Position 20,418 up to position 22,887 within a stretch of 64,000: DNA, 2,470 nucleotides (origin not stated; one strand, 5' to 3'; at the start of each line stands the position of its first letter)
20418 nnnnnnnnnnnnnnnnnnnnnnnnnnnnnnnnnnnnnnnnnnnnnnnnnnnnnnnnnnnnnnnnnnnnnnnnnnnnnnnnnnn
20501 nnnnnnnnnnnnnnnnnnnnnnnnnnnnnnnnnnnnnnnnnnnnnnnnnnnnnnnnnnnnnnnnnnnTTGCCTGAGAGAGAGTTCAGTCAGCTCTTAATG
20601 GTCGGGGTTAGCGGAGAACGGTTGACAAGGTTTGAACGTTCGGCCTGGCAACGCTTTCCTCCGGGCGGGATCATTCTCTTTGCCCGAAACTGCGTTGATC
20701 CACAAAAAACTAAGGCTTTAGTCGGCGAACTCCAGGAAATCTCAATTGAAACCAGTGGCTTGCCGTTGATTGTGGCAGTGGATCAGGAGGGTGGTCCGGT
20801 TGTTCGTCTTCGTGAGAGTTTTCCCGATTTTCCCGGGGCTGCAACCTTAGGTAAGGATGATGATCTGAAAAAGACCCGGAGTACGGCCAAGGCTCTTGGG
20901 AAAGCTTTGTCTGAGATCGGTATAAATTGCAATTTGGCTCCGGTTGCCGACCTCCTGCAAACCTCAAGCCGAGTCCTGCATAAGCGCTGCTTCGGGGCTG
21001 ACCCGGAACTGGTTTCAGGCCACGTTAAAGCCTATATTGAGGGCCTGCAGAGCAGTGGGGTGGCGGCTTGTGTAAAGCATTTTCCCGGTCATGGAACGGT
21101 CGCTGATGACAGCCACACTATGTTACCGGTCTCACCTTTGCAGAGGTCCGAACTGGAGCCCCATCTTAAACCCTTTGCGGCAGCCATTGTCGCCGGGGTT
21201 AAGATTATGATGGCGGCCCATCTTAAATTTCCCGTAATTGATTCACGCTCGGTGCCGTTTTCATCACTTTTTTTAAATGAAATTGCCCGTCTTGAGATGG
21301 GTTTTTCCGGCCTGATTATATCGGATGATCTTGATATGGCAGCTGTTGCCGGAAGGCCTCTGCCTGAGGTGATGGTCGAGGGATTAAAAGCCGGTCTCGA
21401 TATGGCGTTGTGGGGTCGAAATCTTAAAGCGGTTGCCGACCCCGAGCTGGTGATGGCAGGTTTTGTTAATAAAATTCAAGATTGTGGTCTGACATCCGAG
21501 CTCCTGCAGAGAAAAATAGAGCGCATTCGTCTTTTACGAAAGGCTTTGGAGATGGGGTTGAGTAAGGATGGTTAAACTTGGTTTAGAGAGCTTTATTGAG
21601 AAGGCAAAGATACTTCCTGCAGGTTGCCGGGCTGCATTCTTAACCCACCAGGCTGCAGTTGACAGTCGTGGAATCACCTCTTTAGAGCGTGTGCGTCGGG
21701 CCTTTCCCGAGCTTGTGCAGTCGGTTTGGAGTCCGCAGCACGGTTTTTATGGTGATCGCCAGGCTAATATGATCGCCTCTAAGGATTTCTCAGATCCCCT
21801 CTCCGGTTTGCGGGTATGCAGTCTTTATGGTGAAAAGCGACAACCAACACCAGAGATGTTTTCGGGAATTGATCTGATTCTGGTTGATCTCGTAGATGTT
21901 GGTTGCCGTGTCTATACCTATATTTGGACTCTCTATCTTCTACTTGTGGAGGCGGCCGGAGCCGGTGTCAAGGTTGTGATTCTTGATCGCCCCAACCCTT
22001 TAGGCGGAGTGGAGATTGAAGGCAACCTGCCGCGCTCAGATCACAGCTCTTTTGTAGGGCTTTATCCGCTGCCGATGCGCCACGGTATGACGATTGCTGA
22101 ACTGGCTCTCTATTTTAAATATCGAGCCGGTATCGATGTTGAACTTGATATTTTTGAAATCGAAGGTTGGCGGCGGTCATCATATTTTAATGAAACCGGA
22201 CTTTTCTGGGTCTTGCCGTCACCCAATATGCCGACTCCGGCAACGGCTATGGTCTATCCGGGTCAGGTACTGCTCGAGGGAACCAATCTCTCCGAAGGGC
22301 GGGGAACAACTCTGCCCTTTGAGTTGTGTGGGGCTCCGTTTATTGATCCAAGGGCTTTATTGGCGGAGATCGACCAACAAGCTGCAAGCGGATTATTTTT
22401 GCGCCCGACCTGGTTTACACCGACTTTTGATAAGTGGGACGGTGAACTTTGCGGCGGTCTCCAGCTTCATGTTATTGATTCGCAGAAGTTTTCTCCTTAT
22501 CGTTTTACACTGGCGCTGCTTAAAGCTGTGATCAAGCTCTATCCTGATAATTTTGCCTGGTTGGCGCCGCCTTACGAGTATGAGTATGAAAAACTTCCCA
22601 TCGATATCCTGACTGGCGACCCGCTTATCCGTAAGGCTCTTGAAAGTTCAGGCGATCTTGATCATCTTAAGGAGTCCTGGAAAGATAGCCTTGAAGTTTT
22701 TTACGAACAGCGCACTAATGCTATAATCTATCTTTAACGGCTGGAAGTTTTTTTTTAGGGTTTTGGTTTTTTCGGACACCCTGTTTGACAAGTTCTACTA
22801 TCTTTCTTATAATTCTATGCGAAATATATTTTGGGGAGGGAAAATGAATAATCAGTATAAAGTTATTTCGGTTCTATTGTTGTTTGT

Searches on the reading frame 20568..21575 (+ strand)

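Call 96: search_protein_families(library=pfam, proteins=[window:20568-21575:+], max_evalue=0.00001)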
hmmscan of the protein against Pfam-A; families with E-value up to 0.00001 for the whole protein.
window:20568-21575:+ (335 aa): 1 family
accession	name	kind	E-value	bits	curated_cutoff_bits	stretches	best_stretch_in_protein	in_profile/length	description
PF00933.27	Glyco_hydro_3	-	7.2e-61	206.8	27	1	4-320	4-313/316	Glycosyl hydrolase family 3 N terminal domain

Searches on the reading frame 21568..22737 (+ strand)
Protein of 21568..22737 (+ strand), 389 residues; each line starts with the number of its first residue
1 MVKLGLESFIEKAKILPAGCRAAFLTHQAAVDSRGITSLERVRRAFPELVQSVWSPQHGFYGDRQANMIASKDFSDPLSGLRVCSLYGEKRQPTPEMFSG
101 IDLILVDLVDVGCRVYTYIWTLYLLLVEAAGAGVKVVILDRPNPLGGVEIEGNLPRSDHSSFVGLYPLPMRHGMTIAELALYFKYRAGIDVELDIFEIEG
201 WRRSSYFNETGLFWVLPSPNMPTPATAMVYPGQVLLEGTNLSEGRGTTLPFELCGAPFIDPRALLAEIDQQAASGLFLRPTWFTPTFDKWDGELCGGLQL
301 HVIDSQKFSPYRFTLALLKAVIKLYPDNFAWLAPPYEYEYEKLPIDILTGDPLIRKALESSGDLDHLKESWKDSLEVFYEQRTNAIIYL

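Call 96: search_protein_families(library=pfam, proteins=[window:21568-22737:+], max_evalue=0.00001)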
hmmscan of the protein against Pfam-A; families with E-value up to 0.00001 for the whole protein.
window:21568-22737:+ (389 aa): 2 families
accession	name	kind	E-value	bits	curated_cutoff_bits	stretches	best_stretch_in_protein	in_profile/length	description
PF07075.17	NamZ_N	-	2.4e-68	230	26.9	1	23-224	2-202/203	Exo-beta-N-acetylmuramidase NamZ, N-terminal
PF20732.2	NamZ_C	-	2.4e-49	168.5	25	1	228-388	1-152/152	Exo-beta-N-acetylmuramidase NamZ, C-terminal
